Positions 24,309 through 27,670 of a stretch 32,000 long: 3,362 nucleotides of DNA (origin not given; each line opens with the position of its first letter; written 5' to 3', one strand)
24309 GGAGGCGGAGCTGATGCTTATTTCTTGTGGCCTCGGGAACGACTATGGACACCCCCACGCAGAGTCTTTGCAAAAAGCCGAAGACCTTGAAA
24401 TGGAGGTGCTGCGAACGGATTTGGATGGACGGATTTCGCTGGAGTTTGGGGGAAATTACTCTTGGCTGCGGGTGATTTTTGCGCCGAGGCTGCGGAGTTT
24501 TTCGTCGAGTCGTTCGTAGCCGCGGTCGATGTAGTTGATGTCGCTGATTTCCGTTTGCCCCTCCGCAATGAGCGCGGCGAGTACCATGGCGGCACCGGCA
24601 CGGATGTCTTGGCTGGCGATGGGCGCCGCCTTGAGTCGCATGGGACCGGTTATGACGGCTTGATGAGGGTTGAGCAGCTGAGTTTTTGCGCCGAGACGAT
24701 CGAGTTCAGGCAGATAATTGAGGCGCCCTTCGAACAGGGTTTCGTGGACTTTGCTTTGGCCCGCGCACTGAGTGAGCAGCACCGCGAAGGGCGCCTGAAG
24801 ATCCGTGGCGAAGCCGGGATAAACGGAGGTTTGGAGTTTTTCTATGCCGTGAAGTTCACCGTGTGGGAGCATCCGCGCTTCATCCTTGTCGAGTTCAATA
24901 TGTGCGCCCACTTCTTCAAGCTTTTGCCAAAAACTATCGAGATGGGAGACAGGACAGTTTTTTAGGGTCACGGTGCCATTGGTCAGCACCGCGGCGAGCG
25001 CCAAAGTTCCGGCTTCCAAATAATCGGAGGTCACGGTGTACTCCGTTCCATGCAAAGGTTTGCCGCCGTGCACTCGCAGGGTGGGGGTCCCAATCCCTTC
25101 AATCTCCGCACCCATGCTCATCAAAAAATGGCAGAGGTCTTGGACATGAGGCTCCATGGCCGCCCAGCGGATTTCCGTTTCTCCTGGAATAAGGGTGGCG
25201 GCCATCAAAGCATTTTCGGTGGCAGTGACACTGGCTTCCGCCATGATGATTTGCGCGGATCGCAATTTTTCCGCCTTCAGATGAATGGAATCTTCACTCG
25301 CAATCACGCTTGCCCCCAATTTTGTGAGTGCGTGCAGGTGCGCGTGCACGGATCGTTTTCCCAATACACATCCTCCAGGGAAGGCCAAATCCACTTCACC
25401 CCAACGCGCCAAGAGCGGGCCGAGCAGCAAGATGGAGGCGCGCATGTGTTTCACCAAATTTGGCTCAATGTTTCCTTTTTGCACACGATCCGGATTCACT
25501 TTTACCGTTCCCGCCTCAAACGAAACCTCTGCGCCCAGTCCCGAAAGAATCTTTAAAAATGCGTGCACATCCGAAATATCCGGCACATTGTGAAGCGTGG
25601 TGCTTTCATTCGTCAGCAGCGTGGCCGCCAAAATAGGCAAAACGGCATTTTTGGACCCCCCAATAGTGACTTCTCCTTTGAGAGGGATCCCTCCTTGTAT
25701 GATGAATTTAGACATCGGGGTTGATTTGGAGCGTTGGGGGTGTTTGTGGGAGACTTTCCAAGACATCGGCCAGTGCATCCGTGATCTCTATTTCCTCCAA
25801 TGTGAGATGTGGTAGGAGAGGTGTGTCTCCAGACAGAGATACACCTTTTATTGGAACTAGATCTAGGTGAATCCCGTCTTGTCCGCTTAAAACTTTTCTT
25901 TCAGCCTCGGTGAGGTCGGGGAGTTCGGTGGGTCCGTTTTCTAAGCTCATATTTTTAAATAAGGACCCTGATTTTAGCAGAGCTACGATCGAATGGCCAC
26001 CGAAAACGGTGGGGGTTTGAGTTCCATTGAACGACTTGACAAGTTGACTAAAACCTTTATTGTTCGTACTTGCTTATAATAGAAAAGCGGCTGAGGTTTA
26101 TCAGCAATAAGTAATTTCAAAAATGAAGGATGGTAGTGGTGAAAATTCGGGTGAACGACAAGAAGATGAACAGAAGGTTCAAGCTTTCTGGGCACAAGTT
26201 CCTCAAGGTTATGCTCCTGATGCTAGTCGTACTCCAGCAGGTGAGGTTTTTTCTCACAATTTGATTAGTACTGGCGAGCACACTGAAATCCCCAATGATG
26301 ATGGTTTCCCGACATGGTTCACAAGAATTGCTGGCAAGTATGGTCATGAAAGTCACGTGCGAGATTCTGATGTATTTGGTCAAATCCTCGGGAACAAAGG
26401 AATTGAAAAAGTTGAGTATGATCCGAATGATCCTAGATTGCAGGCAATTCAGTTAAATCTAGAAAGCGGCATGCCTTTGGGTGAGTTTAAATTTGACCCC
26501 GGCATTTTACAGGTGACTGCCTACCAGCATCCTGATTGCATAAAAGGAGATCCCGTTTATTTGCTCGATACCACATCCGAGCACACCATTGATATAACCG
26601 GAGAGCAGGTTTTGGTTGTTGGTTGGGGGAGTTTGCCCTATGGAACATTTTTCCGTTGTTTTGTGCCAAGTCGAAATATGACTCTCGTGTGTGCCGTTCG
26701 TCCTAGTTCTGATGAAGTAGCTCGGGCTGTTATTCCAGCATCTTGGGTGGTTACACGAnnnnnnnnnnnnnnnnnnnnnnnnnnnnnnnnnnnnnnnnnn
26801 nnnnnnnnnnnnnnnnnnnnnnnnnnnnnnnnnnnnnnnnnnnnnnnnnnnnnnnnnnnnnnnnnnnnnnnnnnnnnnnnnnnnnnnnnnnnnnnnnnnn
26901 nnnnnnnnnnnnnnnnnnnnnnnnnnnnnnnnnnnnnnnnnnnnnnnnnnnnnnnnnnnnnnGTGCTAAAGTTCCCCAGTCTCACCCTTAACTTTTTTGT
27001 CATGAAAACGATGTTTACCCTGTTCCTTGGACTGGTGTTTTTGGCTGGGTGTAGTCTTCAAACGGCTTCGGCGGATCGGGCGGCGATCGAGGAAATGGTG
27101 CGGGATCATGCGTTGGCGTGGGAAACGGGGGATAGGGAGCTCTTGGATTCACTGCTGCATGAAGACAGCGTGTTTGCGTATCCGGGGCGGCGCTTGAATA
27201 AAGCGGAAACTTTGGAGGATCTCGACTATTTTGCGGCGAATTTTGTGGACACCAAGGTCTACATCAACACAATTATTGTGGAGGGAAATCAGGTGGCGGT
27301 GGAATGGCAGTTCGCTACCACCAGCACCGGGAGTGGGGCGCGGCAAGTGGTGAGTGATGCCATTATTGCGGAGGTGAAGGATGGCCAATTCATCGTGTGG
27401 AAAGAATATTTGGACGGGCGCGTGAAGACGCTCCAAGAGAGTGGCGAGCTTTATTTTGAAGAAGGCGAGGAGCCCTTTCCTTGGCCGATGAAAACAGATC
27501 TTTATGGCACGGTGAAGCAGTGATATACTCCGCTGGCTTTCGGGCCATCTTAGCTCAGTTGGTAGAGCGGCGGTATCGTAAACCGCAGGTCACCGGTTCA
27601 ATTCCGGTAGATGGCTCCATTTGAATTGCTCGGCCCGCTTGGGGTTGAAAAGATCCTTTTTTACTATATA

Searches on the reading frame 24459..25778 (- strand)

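Call 30: search_protein_families(library=pfam, proteins=[window:24459-25778:-], max_evalue=0.01)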
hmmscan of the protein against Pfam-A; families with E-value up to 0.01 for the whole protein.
window:24459-25778:- (440 aa): 1 family
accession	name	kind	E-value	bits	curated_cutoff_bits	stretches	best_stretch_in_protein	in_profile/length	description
PF00275.25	EPSP_synthase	-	4.9e-87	292.8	22.8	1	28-428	2-417/417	EPSP synthase (3-phosphoshikimate 1-carboxyvinyltransferase)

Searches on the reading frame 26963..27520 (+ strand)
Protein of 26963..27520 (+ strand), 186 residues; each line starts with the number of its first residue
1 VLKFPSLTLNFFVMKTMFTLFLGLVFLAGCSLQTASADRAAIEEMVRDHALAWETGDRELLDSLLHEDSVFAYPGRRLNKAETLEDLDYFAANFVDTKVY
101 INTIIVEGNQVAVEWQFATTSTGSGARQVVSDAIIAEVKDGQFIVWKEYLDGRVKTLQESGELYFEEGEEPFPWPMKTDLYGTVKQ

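Call 30: search_protein_families(library=pfam, proteins=[window:26963-27520:+], max_evalue=0.01)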
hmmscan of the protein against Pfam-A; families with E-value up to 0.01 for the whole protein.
window:26963-27520:+ (186 aa): 4 families
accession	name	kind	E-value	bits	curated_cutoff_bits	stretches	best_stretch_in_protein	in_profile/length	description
PF12680.13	SnoaL_2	-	1.1e-12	48.9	27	1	46-143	1-99/102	SnoaL-like domain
PF07366.18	SnoaL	-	2e-07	31.3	28.4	1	45-145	3-112/126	SnoaL-like polyketide cyclase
PF14534.12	DUF4440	-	2.5e-06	28.3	25.2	1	42-126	1-86/107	Domain of unknown function (DUF4440)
PF13577.12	SnoaL_4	-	0.00071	20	24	1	36-107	3-77/126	SnoaL-like domain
